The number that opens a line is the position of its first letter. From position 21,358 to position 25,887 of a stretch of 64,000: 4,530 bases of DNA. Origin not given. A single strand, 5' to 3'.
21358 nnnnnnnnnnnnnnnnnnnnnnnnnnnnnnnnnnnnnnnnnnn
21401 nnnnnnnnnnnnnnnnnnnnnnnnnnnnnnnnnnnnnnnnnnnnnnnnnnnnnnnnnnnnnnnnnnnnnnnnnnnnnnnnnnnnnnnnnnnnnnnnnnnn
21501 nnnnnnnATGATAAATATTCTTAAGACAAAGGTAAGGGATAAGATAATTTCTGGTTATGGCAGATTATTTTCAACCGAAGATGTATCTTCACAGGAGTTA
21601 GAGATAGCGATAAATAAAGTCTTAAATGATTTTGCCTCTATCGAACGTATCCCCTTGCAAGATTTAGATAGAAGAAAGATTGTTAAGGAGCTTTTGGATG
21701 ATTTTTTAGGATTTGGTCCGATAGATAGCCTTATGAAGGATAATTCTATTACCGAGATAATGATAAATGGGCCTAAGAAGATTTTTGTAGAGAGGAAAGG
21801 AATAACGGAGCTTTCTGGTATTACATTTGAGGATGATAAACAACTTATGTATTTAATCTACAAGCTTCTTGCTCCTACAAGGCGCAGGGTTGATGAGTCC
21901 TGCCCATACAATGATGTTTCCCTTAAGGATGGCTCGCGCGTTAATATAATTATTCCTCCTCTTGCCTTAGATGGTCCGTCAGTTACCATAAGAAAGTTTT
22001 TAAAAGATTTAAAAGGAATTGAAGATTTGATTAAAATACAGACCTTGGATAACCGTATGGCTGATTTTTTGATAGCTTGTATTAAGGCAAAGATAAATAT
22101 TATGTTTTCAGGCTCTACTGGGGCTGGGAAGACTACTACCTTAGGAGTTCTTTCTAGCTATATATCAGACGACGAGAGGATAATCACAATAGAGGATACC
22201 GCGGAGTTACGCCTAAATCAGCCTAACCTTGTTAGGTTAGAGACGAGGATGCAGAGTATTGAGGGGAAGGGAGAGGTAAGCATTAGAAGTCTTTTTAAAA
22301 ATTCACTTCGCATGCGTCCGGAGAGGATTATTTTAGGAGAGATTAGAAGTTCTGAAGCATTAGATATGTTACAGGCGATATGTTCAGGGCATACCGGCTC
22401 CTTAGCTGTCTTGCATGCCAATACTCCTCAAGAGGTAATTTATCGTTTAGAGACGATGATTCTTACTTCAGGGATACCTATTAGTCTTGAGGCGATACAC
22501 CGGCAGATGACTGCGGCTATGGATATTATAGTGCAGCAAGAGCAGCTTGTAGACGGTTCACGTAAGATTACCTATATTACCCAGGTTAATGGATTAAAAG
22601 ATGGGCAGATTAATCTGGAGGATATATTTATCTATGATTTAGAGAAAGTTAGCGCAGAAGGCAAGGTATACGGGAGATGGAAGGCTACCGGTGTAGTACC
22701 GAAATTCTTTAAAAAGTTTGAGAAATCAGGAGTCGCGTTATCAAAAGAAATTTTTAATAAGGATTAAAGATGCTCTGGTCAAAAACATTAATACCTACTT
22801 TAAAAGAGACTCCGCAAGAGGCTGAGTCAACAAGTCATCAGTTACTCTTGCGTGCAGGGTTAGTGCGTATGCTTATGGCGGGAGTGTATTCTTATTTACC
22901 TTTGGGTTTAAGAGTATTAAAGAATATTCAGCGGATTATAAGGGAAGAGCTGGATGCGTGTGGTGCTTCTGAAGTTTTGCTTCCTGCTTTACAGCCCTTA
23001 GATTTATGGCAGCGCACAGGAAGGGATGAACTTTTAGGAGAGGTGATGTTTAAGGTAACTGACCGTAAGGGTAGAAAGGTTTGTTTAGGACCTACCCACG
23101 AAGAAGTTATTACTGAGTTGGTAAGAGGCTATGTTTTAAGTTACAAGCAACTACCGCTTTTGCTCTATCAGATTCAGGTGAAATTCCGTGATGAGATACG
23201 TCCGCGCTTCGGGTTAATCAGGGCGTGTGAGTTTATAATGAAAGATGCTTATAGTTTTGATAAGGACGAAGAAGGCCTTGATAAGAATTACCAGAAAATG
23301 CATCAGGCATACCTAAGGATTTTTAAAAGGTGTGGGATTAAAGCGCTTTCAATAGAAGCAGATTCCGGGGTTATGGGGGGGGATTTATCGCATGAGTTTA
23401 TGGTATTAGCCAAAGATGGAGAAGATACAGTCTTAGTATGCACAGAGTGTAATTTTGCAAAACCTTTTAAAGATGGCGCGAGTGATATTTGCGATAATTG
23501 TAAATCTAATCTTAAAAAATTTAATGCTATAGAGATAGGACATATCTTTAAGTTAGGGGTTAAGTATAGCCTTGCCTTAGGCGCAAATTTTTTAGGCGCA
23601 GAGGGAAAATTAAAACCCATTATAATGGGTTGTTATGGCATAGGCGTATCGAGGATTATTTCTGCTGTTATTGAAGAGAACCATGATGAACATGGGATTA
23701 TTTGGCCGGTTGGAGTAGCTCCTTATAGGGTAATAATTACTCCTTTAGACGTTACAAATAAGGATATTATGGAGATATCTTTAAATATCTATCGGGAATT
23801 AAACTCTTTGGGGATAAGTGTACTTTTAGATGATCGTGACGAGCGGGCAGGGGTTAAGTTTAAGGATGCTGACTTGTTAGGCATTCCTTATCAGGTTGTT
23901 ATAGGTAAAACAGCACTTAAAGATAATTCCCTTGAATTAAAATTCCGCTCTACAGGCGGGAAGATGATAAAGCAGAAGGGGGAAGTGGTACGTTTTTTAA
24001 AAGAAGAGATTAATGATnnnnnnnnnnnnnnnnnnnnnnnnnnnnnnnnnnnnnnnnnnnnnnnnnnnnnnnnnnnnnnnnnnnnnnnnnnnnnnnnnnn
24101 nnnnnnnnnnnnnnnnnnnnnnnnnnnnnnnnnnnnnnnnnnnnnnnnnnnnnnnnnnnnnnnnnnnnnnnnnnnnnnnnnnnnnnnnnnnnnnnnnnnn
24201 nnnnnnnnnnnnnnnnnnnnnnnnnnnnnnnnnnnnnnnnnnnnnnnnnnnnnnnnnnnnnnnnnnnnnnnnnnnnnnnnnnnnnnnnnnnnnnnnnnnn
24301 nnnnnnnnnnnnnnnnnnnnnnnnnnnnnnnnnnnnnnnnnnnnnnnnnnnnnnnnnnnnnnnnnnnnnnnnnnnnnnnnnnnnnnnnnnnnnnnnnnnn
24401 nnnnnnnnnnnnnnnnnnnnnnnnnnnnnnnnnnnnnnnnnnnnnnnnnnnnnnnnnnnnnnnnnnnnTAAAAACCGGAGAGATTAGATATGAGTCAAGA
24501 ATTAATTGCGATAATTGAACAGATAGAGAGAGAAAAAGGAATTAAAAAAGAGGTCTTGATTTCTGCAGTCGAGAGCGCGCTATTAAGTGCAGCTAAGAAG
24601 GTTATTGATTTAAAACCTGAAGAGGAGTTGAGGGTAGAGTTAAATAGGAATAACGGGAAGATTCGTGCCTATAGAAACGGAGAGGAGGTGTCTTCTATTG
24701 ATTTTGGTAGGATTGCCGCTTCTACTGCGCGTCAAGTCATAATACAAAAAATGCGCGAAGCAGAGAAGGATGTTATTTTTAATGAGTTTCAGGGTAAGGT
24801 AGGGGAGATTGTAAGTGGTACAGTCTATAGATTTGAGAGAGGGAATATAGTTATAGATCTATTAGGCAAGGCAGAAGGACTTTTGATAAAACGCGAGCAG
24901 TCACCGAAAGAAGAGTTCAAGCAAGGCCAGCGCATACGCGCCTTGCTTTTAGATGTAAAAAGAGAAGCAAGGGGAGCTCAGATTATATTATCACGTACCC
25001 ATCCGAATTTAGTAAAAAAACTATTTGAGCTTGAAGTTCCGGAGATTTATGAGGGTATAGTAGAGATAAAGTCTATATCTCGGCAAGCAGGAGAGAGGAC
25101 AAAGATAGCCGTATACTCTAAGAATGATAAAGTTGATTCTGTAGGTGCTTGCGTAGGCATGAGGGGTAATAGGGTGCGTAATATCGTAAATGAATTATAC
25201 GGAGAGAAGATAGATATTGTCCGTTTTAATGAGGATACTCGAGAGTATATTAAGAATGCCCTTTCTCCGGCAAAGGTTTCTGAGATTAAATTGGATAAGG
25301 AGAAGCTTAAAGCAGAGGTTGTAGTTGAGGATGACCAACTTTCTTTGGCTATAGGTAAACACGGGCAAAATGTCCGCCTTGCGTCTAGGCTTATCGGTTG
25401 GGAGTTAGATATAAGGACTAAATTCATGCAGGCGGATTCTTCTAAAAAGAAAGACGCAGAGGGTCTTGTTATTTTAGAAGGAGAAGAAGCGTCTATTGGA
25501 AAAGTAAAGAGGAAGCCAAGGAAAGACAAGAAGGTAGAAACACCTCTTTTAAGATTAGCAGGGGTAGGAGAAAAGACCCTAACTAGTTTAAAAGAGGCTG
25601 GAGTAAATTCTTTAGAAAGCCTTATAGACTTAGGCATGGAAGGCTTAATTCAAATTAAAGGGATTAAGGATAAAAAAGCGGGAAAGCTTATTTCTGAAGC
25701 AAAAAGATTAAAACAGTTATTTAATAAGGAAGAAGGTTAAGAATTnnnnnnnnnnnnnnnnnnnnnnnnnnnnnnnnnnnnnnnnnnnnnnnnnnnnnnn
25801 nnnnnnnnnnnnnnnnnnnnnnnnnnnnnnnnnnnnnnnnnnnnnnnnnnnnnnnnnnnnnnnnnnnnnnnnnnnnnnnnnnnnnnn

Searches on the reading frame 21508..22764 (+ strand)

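Call 22: search_protein_families(library=pfam, proteins=[window:21508-22764:+], max_evalue=0.00001)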
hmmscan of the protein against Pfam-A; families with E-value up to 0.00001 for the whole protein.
window:21508-22764:+ (419 aa): 1 family
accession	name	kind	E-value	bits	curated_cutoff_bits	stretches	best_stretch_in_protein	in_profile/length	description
PF00437.27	T2SSE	-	1.2e-51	176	24.9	1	69-348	5-278/370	Type II/IV secretion system protein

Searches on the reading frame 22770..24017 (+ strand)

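Call 22: search_protein_families(library=pfam, proteins=[window:22770-24017:+], max_evalue=0.00001)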
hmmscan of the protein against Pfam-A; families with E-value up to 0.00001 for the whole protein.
window:22770-24017:+ (416 aa): 2 families
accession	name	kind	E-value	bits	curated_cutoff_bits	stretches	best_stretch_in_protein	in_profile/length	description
PF00587.30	tRNA-synt_2b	-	1.4e-29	103.9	29.3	1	94-304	1-179/179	tRNA synthetase class II core domain (G, H, P, S and T)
PF03129.25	HGTP_anticodon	-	7.1e-18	65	21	1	321-412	2-93/94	Anticodon binding domain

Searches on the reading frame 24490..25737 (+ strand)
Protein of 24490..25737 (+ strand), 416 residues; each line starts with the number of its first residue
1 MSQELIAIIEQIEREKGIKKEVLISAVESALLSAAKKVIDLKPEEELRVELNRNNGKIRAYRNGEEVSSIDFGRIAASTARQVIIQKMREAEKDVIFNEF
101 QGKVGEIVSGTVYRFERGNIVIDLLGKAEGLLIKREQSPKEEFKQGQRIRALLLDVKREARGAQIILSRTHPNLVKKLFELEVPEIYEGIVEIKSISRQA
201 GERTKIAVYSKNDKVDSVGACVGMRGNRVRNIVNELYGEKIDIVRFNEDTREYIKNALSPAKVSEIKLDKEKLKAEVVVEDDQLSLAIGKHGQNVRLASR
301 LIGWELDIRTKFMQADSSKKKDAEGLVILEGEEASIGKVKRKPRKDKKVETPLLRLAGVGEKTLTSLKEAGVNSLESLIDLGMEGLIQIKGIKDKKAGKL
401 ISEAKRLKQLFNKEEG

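Call 22: search_protein_families(library=pfam, proteins=[window:24490-25737:+], max_evalue=0.00001)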
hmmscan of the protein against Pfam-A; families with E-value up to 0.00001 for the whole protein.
window:24490-25737:+ (416 aa): 4 families
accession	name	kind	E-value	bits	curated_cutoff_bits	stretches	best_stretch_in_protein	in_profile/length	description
PF13184.12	KH_5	-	1.2e-29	102.7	27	1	200-267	1-68/69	NusA-like KH domain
PF08529.16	NusA_N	-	2.1e-20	73.6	23.8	2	4-65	1-60/119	NusA N-terminal domain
PF00575.29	S1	-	5.4e-10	39.9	22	1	103-164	3-70/74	S1 RNA binding domain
PF14520.12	HHH_5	-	4.1e-09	37.2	27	1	352-406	3-57/57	Helix-hairpin-helix domain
